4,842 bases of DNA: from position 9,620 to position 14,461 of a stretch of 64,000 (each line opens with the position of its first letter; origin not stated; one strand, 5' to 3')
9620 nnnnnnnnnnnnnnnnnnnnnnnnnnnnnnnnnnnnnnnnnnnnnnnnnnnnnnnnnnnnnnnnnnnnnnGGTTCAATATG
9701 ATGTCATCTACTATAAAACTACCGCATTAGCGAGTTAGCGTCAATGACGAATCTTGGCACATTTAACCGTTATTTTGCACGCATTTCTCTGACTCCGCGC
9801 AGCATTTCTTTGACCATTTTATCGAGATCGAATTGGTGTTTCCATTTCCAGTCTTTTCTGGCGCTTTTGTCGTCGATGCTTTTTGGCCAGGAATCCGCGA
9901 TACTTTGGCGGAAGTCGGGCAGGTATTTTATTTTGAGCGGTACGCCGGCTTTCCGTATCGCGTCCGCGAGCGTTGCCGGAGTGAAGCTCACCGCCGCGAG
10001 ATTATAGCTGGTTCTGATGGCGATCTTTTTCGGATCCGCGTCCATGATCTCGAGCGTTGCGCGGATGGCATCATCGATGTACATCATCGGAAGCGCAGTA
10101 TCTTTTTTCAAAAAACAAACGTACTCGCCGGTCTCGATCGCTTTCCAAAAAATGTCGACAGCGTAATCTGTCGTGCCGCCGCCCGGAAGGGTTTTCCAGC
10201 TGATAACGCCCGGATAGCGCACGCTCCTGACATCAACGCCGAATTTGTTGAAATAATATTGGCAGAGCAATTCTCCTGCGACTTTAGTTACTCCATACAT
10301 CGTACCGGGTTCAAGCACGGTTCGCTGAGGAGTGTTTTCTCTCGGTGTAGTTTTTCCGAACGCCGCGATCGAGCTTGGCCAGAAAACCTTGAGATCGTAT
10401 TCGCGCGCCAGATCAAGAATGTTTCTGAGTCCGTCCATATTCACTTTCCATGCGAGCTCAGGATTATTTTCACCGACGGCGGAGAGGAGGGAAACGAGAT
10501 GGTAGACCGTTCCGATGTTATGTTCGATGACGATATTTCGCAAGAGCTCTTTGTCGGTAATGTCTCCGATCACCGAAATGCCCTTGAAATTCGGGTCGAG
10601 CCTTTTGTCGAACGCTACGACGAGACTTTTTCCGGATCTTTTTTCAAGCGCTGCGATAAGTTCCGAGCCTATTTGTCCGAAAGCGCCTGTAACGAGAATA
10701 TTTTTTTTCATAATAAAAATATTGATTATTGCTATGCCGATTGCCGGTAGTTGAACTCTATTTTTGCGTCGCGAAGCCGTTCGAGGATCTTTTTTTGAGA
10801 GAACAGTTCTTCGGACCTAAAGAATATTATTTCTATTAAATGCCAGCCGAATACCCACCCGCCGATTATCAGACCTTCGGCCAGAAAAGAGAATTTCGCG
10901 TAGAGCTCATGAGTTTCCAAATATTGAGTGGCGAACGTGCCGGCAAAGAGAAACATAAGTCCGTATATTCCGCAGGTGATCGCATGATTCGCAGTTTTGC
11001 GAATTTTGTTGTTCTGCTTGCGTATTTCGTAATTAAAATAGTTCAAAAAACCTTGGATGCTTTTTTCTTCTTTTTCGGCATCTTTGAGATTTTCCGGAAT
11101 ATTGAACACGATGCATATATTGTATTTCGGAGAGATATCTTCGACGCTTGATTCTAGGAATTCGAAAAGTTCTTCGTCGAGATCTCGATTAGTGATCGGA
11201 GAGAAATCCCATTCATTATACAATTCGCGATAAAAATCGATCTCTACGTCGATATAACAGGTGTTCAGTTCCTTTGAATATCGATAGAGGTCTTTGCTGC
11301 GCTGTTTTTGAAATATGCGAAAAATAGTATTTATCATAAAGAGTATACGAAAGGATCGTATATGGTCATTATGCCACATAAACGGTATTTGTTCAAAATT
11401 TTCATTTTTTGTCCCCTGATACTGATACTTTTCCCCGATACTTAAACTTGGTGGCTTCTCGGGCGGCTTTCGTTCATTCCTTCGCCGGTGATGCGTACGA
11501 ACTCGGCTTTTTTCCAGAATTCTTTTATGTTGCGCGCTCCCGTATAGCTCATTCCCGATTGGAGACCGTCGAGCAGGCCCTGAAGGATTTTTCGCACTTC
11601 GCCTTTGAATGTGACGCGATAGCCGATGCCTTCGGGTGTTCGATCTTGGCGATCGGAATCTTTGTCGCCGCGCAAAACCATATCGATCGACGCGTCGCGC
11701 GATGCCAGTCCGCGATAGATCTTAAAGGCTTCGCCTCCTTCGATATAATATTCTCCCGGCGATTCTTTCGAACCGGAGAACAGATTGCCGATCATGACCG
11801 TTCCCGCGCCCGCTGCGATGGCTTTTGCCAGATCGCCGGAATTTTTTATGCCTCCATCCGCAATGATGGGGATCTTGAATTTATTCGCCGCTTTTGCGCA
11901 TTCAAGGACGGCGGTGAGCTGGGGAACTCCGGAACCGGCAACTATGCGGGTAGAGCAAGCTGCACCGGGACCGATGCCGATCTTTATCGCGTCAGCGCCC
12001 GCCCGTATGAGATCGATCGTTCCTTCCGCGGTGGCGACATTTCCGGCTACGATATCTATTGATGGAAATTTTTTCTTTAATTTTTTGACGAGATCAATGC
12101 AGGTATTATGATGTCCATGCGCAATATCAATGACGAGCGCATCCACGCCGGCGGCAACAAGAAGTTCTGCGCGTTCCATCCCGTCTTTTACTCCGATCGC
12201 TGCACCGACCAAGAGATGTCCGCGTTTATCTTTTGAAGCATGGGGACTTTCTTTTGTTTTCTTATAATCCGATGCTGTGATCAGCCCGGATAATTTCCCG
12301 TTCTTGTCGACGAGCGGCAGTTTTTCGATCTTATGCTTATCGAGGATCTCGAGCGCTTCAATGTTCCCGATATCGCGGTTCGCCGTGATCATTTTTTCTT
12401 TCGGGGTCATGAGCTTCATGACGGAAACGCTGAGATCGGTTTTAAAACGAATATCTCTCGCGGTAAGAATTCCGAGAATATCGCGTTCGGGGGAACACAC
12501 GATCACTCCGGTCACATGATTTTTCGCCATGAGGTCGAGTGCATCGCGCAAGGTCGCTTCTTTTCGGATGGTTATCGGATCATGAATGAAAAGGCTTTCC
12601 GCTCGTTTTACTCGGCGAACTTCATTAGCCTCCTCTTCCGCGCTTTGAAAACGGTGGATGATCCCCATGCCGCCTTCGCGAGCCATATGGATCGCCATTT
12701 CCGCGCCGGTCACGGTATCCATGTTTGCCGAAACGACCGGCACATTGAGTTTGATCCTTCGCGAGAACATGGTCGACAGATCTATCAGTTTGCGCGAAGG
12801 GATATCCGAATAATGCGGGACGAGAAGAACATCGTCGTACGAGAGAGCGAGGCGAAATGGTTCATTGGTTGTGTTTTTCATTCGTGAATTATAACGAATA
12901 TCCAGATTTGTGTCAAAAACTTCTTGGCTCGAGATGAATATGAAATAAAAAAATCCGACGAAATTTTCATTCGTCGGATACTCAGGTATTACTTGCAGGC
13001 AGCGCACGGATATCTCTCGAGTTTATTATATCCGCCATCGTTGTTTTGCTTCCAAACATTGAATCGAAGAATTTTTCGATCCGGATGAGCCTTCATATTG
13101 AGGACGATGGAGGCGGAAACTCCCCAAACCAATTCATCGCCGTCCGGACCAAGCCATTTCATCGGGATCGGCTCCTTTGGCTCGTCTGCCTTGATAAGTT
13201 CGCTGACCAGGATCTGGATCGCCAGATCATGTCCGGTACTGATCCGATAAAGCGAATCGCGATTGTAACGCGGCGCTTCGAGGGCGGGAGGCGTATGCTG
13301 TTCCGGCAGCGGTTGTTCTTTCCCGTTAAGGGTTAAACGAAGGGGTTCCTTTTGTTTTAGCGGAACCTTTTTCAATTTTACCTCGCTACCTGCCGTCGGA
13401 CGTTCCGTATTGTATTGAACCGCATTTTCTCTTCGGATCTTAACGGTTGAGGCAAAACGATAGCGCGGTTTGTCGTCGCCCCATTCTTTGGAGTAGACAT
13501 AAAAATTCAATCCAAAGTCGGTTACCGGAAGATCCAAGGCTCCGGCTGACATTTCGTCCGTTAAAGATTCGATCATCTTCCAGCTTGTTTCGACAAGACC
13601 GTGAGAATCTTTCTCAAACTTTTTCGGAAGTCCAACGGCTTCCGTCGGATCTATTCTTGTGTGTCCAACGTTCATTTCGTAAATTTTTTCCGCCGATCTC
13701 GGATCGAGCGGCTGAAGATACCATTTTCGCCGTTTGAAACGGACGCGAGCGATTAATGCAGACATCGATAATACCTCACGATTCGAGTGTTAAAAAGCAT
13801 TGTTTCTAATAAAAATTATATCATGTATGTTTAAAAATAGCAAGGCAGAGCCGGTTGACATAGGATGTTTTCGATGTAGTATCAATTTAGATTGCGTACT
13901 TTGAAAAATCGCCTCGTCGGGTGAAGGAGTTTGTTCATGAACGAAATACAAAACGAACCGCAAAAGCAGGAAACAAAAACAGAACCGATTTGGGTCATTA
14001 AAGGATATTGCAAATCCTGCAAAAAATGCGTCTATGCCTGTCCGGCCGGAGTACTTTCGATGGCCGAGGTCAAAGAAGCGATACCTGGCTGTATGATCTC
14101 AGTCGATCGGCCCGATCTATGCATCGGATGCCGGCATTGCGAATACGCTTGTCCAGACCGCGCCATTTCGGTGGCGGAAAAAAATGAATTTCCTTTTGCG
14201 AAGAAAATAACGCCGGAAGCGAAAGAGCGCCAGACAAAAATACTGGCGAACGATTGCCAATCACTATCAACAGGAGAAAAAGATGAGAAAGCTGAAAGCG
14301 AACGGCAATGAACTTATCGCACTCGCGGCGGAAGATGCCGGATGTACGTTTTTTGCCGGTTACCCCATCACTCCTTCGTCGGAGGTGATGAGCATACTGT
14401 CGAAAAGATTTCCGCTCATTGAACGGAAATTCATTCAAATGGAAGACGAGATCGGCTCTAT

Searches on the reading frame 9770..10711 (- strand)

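Call 24: search_protein_families(library=pfam, proteins=[window:9770-10711:-], max_evalue=0.0001)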
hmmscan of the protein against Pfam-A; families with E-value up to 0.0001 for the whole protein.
window:9770-10711:- (313 aa): 6 families
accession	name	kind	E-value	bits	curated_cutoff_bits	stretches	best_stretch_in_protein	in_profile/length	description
PF01370.27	Epimerase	-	3.3e-30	105.7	20.9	1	5-225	1-227/240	NAD dependent epimerase/dehydratase family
PF16363.11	GDP_Man_Dehyd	-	3.6e-19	69.8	27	1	6-303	1-332/332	GDP-mannose 4,6 dehydratase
PF04321.23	RmlD_sub_bind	-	5.7e-14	52.3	27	1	4-156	2-142/287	RmlD substrate binding domain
PF02719.21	Polysacc_synt_2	-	7.6e-11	42.2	20.2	1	5-109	1-122/293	Polysaccharide biosynthesis protein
PF01073.25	3Beta_HSD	-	3.5e-09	36.6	22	1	6-120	1-122/280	3-beta hydroxysteroid dehydrogenase/isomerase family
PF07993.18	NAD_binding_4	-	1.6e-07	31.2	20.1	1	64-218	87-257/258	Male sterility protein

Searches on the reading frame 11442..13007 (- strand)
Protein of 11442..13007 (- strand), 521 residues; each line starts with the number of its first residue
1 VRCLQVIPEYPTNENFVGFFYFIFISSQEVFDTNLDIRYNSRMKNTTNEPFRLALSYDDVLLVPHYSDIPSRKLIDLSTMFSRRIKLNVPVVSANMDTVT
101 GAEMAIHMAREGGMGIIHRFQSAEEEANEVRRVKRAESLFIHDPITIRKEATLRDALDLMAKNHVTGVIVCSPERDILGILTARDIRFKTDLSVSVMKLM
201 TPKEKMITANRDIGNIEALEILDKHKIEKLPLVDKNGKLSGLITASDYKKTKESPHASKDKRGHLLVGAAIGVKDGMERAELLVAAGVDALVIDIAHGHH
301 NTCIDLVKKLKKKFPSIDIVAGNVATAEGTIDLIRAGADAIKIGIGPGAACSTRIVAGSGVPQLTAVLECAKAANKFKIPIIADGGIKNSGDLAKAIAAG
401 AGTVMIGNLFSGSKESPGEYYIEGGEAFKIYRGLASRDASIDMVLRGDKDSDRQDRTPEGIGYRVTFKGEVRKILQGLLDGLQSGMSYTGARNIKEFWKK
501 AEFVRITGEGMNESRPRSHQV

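Call 24: search_protein_families(library=pfam, proteins=[window:11442-13007:-], max_evalue=0.0001)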
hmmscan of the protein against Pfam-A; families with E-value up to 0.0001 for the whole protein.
window:11442-13007:- (521 aa): 6 families
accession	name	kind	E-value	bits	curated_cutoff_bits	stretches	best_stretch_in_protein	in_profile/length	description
PF00478.31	IMPDH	-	1.5e-134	448.8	25.6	1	54-516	1-344/345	IMP dehydrogenase / GMP reductase domain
PF00571.33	CBS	-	1.4e-18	67.4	24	2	139-187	4-52/57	CBS domain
PF03060.21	NMO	-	2.6e-10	40.7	28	1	311-419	130-234/331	Nitronate monooxygenase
PF01070.24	FMN_dh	-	3.4e-07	30.1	24.9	1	305-410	208-305/350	FMN-dependent dehydrogenase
PF01645.23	Glu_synthase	-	1.5e-05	24.8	20.4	1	309-408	197-305/369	Conserved region in glutamate synthase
PF00977.27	His_biosynth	-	6.6e-05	22.9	23.6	0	372-408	67-103/228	Histidine biosynthesis protein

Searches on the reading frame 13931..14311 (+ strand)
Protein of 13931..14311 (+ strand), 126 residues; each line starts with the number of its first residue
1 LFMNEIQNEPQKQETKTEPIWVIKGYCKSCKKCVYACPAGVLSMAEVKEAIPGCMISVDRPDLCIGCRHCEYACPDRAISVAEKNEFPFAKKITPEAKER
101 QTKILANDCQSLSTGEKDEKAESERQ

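Call 61: search_protein_families(library=pfam, proteins=[window:13931-14311:+], max_evalue=0.01)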
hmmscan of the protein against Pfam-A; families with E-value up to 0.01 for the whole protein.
window:13931-14311:+ (126 aa): 12 families
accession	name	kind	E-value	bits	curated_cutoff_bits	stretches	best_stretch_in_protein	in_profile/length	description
PF12838.12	Fer4_7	-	3.9e-12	46.9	27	2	27-76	2-50/52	4Fe-4S dicluster domain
PF00037.32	Fer4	-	1.8e-10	40.6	21.1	2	61-80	5-24/24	4Fe-4S binding domain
PF13187.11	Fer4_9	-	6.5e-09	36.1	27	2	26-79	1-52/52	4Fe-4S dicluster domain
PF12837.12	Fer4_6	-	7.5e-09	35.6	25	2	61-79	6-24/24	4Fe-4S binding domain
PF13237.11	Fer4_10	-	5.9e-08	33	25.5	2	23-75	5-53/53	4Fe-4S dicluster domain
PF12797.12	Fer4_2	-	2.2e-07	30.8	24.5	2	20-39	3-22/22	4Fe-4S binding domain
PF14697.11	Fer4_21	-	4.7e-07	30.3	35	1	62-87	6-34/59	4Fe-4S dicluster domain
PF13484.11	Fer4_16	-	2.9e-06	28.4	30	1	27-45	2-20/66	4Fe-4S double cluster binding domain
PF12800.12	Fer4_4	-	4.8e-06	26.9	24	1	61-76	1-16/17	4Fe-4S binding domain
PF13534.11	Fer4_17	-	1.5e-05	25.9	22.2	0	3-41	26-60/61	4Fe-4S dicluster domain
PF13183.11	Fer4_8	-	2.5e-05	25.2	27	0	25-41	52-68/68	4Fe-4S dicluster domain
PF12798.12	Fer4_3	-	0.0076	17.5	27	0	64-77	1-14/15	4Fe-4S binding domain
